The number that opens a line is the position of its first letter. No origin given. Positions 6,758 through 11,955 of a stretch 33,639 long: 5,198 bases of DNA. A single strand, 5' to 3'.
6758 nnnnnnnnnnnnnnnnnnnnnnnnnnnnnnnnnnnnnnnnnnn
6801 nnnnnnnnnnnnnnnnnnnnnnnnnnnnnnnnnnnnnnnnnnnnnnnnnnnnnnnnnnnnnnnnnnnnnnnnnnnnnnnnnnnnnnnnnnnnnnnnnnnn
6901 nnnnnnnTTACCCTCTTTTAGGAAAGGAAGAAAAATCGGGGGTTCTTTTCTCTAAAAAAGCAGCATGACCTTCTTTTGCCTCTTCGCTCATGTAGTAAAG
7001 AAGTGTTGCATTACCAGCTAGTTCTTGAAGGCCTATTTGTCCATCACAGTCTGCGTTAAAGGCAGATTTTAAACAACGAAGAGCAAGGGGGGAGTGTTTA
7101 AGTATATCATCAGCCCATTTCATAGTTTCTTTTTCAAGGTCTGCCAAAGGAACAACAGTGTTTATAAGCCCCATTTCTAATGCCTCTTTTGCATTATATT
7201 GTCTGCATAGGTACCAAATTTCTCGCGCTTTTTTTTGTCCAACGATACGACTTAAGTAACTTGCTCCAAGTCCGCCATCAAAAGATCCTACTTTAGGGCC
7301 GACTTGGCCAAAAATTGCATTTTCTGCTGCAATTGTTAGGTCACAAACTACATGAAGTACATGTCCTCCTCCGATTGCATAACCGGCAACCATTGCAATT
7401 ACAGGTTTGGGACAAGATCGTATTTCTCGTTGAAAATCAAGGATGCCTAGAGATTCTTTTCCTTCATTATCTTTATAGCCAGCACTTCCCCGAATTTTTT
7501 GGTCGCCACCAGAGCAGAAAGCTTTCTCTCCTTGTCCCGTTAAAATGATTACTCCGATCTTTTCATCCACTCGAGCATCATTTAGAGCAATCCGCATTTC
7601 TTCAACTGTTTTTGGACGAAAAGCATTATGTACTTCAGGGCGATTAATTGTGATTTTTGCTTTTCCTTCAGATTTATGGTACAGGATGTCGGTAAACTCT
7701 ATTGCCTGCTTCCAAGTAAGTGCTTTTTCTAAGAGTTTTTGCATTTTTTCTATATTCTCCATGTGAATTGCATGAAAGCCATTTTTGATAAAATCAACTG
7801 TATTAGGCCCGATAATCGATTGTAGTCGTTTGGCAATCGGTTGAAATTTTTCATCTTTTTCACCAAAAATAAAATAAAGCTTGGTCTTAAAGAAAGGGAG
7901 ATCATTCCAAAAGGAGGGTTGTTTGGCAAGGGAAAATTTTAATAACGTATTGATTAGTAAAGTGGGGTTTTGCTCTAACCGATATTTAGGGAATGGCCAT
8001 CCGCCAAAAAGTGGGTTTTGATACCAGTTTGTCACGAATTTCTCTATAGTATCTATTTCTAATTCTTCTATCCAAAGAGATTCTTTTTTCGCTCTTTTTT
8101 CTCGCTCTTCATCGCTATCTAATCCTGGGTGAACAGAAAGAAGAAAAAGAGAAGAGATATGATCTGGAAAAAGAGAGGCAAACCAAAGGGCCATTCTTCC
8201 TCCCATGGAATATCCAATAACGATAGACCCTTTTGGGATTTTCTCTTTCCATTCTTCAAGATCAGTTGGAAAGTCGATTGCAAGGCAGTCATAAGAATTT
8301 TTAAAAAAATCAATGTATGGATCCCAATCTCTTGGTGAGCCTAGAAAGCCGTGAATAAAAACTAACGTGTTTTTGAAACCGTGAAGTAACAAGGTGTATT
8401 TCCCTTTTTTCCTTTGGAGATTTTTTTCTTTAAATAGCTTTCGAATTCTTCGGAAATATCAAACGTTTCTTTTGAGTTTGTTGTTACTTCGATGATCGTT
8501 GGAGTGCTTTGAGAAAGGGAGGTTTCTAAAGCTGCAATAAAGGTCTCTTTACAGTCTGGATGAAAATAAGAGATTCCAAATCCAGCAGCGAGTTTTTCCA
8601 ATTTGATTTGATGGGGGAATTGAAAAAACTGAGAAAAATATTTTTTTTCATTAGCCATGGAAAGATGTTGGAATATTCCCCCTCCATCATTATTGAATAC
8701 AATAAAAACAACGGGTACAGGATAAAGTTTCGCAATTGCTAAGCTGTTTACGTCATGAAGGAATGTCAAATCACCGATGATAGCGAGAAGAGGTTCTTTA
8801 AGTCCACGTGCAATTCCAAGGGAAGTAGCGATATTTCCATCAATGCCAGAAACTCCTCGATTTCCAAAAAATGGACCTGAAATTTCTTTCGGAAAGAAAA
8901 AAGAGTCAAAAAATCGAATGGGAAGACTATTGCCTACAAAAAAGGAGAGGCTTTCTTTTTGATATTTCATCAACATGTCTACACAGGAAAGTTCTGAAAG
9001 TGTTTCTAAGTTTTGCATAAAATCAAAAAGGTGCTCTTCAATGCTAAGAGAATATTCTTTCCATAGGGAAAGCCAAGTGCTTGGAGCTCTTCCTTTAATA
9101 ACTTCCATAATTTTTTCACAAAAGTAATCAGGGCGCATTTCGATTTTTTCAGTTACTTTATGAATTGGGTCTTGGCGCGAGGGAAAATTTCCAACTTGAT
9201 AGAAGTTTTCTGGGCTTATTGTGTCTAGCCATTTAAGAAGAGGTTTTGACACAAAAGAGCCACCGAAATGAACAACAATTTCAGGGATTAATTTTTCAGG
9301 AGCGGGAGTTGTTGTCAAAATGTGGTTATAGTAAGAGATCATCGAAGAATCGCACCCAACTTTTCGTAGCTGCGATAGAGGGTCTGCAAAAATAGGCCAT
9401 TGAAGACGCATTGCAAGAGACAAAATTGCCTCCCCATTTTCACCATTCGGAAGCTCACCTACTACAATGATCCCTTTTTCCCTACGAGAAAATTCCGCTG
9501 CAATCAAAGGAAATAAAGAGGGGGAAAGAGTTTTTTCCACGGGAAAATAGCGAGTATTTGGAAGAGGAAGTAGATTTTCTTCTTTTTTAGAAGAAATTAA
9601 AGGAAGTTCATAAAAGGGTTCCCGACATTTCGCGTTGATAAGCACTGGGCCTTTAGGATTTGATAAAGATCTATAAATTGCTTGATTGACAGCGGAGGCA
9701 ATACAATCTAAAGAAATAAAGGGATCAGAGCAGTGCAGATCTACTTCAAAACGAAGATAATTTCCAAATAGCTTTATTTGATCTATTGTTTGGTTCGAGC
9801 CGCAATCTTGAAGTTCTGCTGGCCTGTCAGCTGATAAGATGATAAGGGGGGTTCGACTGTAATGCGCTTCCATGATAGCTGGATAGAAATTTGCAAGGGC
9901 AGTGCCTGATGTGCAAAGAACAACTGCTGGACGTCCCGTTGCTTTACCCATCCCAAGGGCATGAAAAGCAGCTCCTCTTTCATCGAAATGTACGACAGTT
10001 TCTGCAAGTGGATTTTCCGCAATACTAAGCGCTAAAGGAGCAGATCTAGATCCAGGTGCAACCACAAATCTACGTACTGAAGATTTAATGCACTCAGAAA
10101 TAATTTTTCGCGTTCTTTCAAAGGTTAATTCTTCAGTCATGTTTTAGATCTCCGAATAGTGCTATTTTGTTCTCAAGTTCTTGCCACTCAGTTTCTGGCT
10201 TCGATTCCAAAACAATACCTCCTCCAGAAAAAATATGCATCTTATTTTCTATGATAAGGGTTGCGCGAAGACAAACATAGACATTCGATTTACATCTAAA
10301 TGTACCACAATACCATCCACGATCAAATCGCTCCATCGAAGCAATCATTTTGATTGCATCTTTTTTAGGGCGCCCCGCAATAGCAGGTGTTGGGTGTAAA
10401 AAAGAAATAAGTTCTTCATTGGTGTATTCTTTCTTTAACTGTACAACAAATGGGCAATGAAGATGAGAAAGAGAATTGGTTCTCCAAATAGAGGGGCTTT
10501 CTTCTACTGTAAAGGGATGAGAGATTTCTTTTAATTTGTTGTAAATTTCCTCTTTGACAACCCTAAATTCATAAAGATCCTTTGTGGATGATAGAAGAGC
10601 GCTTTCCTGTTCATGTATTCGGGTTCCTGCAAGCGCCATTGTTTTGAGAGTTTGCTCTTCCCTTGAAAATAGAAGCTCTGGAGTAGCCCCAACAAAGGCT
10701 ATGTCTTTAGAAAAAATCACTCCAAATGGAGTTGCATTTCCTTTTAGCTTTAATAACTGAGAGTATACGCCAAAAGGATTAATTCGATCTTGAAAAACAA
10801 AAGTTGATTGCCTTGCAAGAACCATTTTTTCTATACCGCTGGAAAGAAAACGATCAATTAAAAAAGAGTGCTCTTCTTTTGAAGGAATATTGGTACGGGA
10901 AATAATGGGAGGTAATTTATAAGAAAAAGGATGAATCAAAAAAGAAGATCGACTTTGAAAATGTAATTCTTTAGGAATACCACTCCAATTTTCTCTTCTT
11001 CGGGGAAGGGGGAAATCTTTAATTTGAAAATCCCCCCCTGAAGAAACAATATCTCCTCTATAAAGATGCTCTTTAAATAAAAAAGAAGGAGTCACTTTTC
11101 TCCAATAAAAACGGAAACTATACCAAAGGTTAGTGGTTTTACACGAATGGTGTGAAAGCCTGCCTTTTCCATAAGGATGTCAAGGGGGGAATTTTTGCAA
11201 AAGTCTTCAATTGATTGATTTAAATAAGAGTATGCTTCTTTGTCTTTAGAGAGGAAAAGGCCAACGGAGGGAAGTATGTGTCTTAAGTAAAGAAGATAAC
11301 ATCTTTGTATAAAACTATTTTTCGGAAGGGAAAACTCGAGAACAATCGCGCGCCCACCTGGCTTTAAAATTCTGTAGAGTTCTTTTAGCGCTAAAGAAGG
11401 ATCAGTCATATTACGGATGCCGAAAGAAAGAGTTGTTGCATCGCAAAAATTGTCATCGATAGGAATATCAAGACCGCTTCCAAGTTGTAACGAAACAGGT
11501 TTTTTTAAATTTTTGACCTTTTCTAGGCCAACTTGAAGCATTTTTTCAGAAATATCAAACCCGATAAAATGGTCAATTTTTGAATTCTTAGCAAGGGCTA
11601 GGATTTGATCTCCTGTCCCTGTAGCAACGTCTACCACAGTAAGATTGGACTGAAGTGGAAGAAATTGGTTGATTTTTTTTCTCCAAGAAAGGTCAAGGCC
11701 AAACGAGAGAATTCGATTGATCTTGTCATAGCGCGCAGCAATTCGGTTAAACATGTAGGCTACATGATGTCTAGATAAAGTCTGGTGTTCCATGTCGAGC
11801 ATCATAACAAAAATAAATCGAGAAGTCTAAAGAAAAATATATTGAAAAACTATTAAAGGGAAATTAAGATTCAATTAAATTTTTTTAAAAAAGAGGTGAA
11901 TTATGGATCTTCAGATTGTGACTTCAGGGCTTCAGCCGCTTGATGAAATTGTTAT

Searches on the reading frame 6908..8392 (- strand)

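Call 61: search_protein_families(library=pfam, max_evalue=0.00001, proteins=[window:6908-8392:-])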
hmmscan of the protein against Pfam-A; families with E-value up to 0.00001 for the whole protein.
window:6908-8392:- (494 aa): 4 families
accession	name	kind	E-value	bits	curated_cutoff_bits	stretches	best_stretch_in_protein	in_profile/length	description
PF00378.25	ECH_1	-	1.1e-76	257.9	27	1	241-488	3-249/251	Enoyl-CoA hydratase/isomerase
PF16113.10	ECH_2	-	4.9e-22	79.3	27.2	1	246-421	3-179/335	Enoyl-CoA hydratase/isomerase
PF00561.26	Abhydrolase_1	-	1.8e-12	47.9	25.8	1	40-134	54-150/245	alpha/beta hydrolase fold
PF12697.13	Abhydrolase_6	-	3.5e-06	28.3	26.3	0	10-211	1-208/217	Alpha/beta hydrolase family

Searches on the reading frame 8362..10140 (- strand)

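Call 61: search_protein_families(library=pfam, max_evalue=0.00001, proteins=[window:8362-10140:-])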
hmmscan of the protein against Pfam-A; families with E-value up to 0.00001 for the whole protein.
window:8362-10140:- (592 aa): 3 families
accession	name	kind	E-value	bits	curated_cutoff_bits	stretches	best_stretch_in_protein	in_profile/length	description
PF02776.23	TPP_enzyme_N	-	2.8e-23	82.4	26.8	1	12-123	5-118/119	Thiamine pyrophosphate enzyme, N-terminal TPP binding domain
PF16582.11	TPP_enzyme_M_2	-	1.5e-22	80.8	30.1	1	217-402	35-208/208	Middle domain of thiamine pyrophosphate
PF02775.26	TPP_enzyme_C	-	2.9e-13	50.3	21.9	1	435-552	32-151/151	Thiamine pyrophosphate enzyme, C-terminal TPP binding domain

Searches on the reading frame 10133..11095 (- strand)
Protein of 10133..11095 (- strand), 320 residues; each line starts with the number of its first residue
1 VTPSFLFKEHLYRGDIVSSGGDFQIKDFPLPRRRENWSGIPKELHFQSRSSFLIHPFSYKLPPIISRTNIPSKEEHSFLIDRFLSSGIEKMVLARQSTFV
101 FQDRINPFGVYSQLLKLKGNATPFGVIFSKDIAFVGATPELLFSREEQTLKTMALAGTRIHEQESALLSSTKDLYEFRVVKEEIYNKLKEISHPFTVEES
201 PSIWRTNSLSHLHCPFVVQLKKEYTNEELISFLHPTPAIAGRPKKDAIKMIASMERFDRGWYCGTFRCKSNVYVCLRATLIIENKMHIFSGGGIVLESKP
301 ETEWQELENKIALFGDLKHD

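Call 61: search_protein_families(library=pfam, max_evalue=0.00001, proteins=[window:10133-11095:-])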
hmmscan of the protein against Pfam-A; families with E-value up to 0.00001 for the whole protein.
window:10133-11095:- (320 aa): 1 family
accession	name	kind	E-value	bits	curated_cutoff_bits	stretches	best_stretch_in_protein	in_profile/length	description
PF00425.24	Chorismate_bind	-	3.8e-51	174.6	27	1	82-310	15-257/257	chorismate binding enzyme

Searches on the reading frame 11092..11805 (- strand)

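Call 61: search_protein_families(library=pfam, max_evalue=0.00001, proteins=[window:11092-11805:-])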
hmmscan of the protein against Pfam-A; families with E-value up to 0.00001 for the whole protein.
window:11092-11805:- (237 aa): 6 families
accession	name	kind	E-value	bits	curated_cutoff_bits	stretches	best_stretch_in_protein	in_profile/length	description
PF01209.24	Ubie_methyltran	-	2.5e-59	200.9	20.1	1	11-237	5-233/233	ubiE/COQ5 methyltransferase family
PF08241.18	Methyltransf_11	-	4.5e-17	62.9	21.2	1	58-154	1-94/95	Methyltransferase domain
PF13649.12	Methyltransf_25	-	1.2e-15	58.4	27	1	57-151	1-97/97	Methyltransferase domain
PF13847.12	Methyltransf_31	-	1.9e-13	50.7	27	1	52-160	2-118/145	Methyltransferase domain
PF13489.12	Methyltransf_23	-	4.3e-08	33.5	27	1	40-165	8-123/164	Methyltransferase domain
PF08242.18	Methyltransf_12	-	2.8e-07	31.6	30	1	58-152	1-97/98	Methyltransferase domain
